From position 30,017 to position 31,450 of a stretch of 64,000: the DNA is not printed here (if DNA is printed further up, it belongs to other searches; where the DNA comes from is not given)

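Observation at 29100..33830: Low-GC genomic island: GntR regulator, opine-dehydrogenase-family enzyme, YfcC transporter and OCD/mu-crystallin enzyme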

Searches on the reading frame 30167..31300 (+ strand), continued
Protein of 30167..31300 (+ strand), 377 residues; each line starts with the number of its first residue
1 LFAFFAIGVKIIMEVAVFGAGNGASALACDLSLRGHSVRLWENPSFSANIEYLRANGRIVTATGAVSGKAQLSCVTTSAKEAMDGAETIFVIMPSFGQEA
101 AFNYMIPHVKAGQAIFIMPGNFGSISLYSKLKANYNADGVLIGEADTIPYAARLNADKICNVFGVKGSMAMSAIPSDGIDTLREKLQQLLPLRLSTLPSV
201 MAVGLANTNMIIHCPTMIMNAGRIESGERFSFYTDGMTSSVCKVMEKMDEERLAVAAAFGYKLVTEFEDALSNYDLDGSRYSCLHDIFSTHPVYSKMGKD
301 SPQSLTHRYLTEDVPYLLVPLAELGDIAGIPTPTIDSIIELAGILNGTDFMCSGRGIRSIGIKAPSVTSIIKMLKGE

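Call 15: find_related_loci(query=A1, collection=genome_contigs, flank=8000)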
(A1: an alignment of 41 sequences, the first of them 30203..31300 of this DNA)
Query A1 (365 aa) in genome_contigs; peptide patterns used: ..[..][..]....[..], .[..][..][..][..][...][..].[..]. (x = any residue, [..] = any of these).
461 stretches matched a pattern; 447 encode a relative of the query (tblastn E <= 1e-3); the best 80 are kept; 80 distinct loci.
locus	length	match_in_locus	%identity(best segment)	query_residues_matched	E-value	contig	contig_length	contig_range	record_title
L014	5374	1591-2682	58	1-364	4e-147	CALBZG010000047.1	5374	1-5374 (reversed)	MAG TPA_asm: uncultured Clostridia bacterium isolate SRR3330210_bin.117_CONCOCT_v1.1_MAG genome assembly, contig: ERZ724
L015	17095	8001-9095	56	1-365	2e-141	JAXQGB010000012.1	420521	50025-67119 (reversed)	MAG: Synergistota bacterium isolate IBPM_KMB_001 NODE_5_length_420521_cov_86.482993, whole genome shotgun sequence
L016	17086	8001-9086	57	1-362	2e-139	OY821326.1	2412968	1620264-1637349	MAG: Synergistaceae bacterium isolate a20e232d-ae79-494a-a7eb-231c2e3632a3 genome assembly, chromosome: 1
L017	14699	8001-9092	56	1-364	5e-137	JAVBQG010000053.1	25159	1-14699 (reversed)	MAG: Synergistaceae bacterium isolate EPI_MAG_00160 c_000006853939, whole genome shotgun sequence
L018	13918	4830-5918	52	2-364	4e-128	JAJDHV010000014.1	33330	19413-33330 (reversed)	Synergistaceae bacterium OttesenSCG-928-I11 AH-928-I11_NODE_14, whole genome shotgun sequence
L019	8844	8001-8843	66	1-281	6e-126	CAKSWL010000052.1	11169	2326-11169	MAG: uncultured Cloacibacillus sp. isolate REFINED_METABAT215_TOP10_CONTIGS_1500_ASSEMBLY_K77_MERGED__Hadza_MoBio_hadza-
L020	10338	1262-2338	46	1-359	2e-106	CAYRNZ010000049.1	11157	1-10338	MAG TPA_asm: uncultured Synergistaceae bacterium isolate SRP192927_co7_701 genome assembly, contig: NODE_11885_length_11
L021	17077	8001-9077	44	2-363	5e-103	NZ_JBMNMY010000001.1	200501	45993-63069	MAG: Aminivibrio sp. isolate SBF912LR0HQ0056 contig_1097, whole genome shotgun sequence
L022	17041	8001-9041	45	2-351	1e-101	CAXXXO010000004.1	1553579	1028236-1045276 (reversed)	MAG: Aminobacteriaceae bacterium isolate 7caa735a-de06-4850-8bcf-85965688006c genome assembly, contig: contig_4, whole g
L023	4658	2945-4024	44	1-360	3e-100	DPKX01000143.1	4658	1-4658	MAG TPA_asm: Candidatus Atribacter hydrocarboniphilus isolate UBA11188 contig_150228, whole genome shotgun sequence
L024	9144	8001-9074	43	2-362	4e-99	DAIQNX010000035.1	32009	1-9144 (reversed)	MAG TPA_asm: Synergistales bacterium isolate CTOTU7605 NODE_2409_length_32009_cov_12.032828, whole genome shotgun sequen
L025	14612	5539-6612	43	3-363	9e-99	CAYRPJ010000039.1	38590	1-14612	MAG TPA_asm: uncultured Synergistaceae bacterium isolate SRP241326_co4_65 genome assembly, contig: NODE_1602_length_3859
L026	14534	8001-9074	43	2-362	2e-98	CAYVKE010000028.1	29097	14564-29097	MAG TPA_asm: uncultured Synergistaceae bacterium isolate SRP239243_co1_347 genome assembly, contig: NODE_2284_length_290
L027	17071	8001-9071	44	3-362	4e-98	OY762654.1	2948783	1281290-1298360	MAG: Synergistales bacterium isolate e2a2af2a-30b9-47e3-8e03-f1be080e1666 genome assembly, chromosome: 1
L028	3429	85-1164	43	3-364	4e-99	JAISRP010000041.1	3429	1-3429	MAG: Synergistaceae bacterium isolate Kf353_bin71 k119_3089189, whole genome shotgun sequence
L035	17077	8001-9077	42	2-362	6e-95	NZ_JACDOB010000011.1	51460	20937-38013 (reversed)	MAG: Thermovirga sp. isolate GB_MAG10_013 c_000000000505, whole genome shotgun sequence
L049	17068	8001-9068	40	3-362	6e-85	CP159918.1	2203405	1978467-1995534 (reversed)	Bacterium M3-1 strain M3-1 chromosome, complete genome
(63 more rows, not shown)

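Call 16: search_solved_structures(query=window:30203-31300:+, max_evalue=0.01, show_alignments=2)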
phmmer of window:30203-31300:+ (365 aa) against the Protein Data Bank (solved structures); distinct sequences matched with E-value up to 0.01: 4.
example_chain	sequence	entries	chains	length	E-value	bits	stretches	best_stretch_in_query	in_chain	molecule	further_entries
1bg6_A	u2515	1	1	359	8.6e-46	159.7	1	4-354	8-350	N-(1-D-CARBOXYLETHYL)-L-NORVALINE DEHYDROGENASE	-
3c7a_A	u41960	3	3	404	5.5e-09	38.6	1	3-164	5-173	Octopine dehydrogenase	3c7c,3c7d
3iqd_B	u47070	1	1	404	2.2e-08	36.7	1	3-164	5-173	Octopine dehydrogenase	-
3k96_A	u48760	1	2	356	0.0067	18.6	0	3-100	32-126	Glycerol-3-phosphate dehydrogenase [NAD(P)+]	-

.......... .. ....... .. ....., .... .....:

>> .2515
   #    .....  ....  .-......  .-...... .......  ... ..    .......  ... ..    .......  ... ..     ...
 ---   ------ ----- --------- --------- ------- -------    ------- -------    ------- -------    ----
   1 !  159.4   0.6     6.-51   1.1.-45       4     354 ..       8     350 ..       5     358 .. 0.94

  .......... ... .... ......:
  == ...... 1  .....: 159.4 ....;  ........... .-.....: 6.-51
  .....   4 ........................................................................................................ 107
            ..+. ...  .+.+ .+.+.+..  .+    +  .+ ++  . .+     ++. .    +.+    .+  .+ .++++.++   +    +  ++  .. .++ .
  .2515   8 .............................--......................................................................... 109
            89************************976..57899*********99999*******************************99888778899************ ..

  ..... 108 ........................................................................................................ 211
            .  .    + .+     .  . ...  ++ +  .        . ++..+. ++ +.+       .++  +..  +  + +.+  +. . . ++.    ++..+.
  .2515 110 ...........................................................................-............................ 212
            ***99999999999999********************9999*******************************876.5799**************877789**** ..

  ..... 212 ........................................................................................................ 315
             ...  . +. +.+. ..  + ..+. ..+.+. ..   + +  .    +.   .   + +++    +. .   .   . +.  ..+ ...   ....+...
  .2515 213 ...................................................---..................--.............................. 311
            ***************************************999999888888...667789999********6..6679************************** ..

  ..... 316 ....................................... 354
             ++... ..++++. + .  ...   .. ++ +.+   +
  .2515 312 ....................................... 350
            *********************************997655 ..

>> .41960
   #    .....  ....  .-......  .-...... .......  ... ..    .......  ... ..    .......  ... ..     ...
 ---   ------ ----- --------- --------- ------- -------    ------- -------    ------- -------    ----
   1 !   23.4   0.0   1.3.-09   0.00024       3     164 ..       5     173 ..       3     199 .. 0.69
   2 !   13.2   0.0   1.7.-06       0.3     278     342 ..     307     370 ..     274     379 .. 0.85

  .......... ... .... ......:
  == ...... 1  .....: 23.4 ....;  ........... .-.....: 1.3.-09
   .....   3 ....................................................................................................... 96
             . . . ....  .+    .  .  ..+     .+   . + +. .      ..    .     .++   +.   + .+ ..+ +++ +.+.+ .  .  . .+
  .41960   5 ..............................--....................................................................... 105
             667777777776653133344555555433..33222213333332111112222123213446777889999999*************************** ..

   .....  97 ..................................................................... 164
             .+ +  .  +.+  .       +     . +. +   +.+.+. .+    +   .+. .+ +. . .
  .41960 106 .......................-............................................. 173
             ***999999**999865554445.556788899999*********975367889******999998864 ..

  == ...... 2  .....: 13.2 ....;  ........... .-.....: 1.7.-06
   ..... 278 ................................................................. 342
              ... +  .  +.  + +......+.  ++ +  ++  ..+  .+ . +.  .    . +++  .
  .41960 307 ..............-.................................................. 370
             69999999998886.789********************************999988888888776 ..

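Call 17: list_cluster_members(proteins=[window:30203-31300:+, window:32800-33819:+, window:31327-32718:+, window:29219-29935:+, window:26590-27807:+, window:27867-29093:+, window:34095-35642:-])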
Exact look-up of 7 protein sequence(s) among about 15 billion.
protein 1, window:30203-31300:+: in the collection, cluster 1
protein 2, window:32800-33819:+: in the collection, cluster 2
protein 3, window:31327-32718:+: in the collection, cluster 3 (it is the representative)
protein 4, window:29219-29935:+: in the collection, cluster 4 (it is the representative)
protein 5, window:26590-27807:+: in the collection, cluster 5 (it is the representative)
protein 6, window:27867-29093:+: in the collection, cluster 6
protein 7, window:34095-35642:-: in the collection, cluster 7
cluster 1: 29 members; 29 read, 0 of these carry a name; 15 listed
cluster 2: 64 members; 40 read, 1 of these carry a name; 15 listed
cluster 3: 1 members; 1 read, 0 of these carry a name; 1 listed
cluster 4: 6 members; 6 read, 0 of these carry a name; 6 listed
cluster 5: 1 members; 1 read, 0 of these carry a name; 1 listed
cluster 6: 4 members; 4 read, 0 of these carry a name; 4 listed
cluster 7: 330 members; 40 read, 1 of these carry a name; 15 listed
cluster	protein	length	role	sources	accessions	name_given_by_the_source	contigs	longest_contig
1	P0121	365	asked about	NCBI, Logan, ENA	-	-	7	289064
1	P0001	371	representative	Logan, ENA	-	-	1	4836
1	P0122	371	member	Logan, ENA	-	-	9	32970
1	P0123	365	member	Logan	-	-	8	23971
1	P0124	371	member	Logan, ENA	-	-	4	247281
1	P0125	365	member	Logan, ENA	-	-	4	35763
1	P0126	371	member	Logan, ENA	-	-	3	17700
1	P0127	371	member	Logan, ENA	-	-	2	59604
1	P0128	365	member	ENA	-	-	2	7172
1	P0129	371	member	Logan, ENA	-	-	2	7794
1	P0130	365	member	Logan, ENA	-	-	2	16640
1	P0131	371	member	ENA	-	-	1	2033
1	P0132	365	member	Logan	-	-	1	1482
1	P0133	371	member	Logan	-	-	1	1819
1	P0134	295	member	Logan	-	-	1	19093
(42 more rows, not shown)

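Call 20: find_encoding_contigs(protein=P0020, flank=8000, max_places=3)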
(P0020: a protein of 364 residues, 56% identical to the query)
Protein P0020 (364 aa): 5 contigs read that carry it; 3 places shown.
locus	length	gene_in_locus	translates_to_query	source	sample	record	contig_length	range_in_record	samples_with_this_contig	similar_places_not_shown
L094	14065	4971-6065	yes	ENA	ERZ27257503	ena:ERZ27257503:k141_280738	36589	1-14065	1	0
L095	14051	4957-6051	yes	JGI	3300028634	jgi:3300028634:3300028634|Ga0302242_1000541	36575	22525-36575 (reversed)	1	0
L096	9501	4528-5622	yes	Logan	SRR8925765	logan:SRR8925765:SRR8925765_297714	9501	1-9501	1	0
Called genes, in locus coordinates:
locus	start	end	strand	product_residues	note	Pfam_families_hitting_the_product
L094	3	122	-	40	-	?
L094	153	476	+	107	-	PF01541:GIY-YIG (weak)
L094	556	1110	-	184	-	PF01814:Hemerythrin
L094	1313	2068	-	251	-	PF00392:GntR, PF08279:HTH_11 (faint), PF07729:FCD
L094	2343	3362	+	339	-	PF02423:OCD_Mu_crystall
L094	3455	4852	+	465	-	PF03606:DcuC, PF02667:SCFA_trans (faint), PF03806:ABG_transport (weak)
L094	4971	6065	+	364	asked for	PF01210:NAD_Gly3P_dh_N, PF02317:Octopine_DH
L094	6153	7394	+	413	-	PF00155:Aminotran_1_2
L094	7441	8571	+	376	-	PF03977:OAD_beta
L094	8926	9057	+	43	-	-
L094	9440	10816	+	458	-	PF01208:URO-D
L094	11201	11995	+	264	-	-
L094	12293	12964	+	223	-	PF02607:B12-binding_2, PF02310:B12-binding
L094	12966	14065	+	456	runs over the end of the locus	PF05369:MtmB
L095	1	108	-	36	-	?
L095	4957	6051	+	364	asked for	PF01210:NAD_Gly3P_dh_N, PF02317:Octopine_DH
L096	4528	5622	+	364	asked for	PF01210:NAD_Gly3P_dh_N, PF02317:Octopine_DH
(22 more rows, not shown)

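Call 21: find_encoding_contigs(protein=P0038, flank=8000, max_places=3)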
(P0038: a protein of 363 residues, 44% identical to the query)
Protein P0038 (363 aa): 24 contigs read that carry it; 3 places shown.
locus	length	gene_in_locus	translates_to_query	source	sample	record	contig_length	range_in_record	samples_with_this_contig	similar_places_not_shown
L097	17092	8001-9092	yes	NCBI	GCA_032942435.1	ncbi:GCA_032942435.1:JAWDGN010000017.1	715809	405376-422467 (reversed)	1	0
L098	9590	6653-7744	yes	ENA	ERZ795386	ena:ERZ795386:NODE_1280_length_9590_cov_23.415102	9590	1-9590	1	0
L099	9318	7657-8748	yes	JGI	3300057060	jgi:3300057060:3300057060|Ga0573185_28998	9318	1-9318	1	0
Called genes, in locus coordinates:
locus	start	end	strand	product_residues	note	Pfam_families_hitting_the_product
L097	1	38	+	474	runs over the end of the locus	PF03315:SDH_beta, PF03313:SDH_alpha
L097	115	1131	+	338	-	PF03480:DctP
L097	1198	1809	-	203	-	PF13560:HTH_31, PF01381:HTH_3, PF12844:HTH_19, PF07883:Cupin_2, PF02311:AraC_binding (weak)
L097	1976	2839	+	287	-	PF09338:Gly_reductase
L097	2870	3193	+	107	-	PF09338:Gly_reductase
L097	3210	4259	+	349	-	PF07355:GRDB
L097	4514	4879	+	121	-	PF28011:GrdX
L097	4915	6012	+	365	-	PF01210:NAD_Gly3P_dh_N, PF03807:F420_oxidored (faint), PF02317:Octopine_DH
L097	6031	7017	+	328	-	PF02423:OCD_Mu_crystall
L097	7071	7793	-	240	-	PF00392:GntR, PF08279:HTH_11 (weak), PF07729:FCD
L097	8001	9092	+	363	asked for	PF01210:NAD_Gly3P_dh_N, PF02317:Octopine_DH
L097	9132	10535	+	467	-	PF03606:DcuC, PF03806:ABG_transport (weak)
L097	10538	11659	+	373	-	PF03977:OAD_beta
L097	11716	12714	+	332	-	PF02423:OCD_Mu_crystall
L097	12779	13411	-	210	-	PF03358:FMN_red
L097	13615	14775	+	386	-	PF01381:HTH_3, PF12844:HTH_19, PF13560:HTH_31, PF06114:Peptidase_M78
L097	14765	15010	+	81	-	PF02452:PemK_toxin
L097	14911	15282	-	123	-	PF03747:ADP_ribosyl_GH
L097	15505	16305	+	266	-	PF06314:ADC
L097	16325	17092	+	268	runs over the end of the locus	PF00106:adh_short, PF08659:KR, PF23441:SDR (weak), PF13561:adh_short_C2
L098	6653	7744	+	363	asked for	PF01210:NAD_Gly3P_dh_N, PF02317:Octopine_DH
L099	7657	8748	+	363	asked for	PF01210:NAD_Gly3P_dh_N, PF02317:Octopine_DH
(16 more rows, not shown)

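Call 26: find_encoding_contigs(protein=P0012, flank=8000, max_places=2)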
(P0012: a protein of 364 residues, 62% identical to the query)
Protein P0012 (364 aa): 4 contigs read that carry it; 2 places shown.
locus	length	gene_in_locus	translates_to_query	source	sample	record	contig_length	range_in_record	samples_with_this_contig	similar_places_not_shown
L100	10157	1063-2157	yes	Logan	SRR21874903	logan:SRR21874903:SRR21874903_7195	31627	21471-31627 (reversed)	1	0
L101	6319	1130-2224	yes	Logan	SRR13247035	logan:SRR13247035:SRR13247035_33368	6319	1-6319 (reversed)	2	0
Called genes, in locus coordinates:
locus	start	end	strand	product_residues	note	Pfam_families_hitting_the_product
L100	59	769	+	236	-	PF00392:GntR, PF07729:FCD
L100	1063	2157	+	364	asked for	PF01210:NAD_Gly3P_dh_N (weak), PF02317:Octopine_DH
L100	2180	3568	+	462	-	PF03606:DcuC, PF02667:SCFA_trans (weak)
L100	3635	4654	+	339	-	PF02423:OCD_Mu_crystall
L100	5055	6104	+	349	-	PF02423:OCD_Mu_crystall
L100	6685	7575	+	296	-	PF06180:CbiK, PF01903:CbiX (faint)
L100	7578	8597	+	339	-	PF01032:FecCD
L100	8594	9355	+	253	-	PF00005:ABC_tran, PF02463:SMC_N (faint), PF13304:AAA_21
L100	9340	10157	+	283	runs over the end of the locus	PF01497:Peripla_BP_2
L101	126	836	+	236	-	PF00392:GntR, PF07729:FCD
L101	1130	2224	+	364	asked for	PF01210:NAD_Gly3P_dh_N (weak), PF02317:Octopine_DH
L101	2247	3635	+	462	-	PF03606:DcuC, PF02667:SCFA_trans (weak)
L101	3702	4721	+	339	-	PF02423:OCD_Mu_crystall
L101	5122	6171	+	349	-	PF02423:OCD_Mu_crystall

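Call 27: find_encoding_contigs(protein=P0013, flank=8000, max_places=2)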
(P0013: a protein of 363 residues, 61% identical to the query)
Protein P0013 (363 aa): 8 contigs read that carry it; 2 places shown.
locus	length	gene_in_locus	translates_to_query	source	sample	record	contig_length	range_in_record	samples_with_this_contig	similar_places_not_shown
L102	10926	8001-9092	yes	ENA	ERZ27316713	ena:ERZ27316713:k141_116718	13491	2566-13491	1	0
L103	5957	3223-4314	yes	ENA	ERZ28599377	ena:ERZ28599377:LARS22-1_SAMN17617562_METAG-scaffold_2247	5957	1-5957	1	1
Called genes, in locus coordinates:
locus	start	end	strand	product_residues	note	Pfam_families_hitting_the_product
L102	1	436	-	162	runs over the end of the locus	PF00293:NUDIX, PF14815:NUDIX_4 (weak)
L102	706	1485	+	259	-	PF02463:SMC_N (faint), PF00005:ABC_tran, PF13304:AAA_21 (faint)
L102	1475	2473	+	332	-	PF02653:BPD_transp_2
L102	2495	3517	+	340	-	PF00532:Peripla_BP_1, PF13407:Peripla_BP_4, PF13377:Peripla_BP_3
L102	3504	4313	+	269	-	PF04227:Indigoidine_A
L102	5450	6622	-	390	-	PF00390:malic, PF03949:Malic_M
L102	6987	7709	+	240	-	PF00392:GntR (weak), PF07729:FCD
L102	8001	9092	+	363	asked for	PF01210:NAD_Gly3P_dh_N, PF03807:F420_oxidored (faint), PF02317:Octopine_DH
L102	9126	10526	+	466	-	PF03606:DcuC, PF03553:Na_H_antiporter, PF03806:ABG_transport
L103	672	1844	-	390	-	PF00390:malic, PF03949:Malic_M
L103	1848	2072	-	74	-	-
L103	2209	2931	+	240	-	PF00392:GntR (weak), PF07729:FCD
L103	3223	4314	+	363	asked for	PF01210:NAD_Gly3P_dh_N, PF03807:F420_oxidored (faint), PF02317:Octopine_DH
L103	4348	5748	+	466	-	PF03606:DcuC, PF03553:Na_H_antiporter, PF03806:ABG_transport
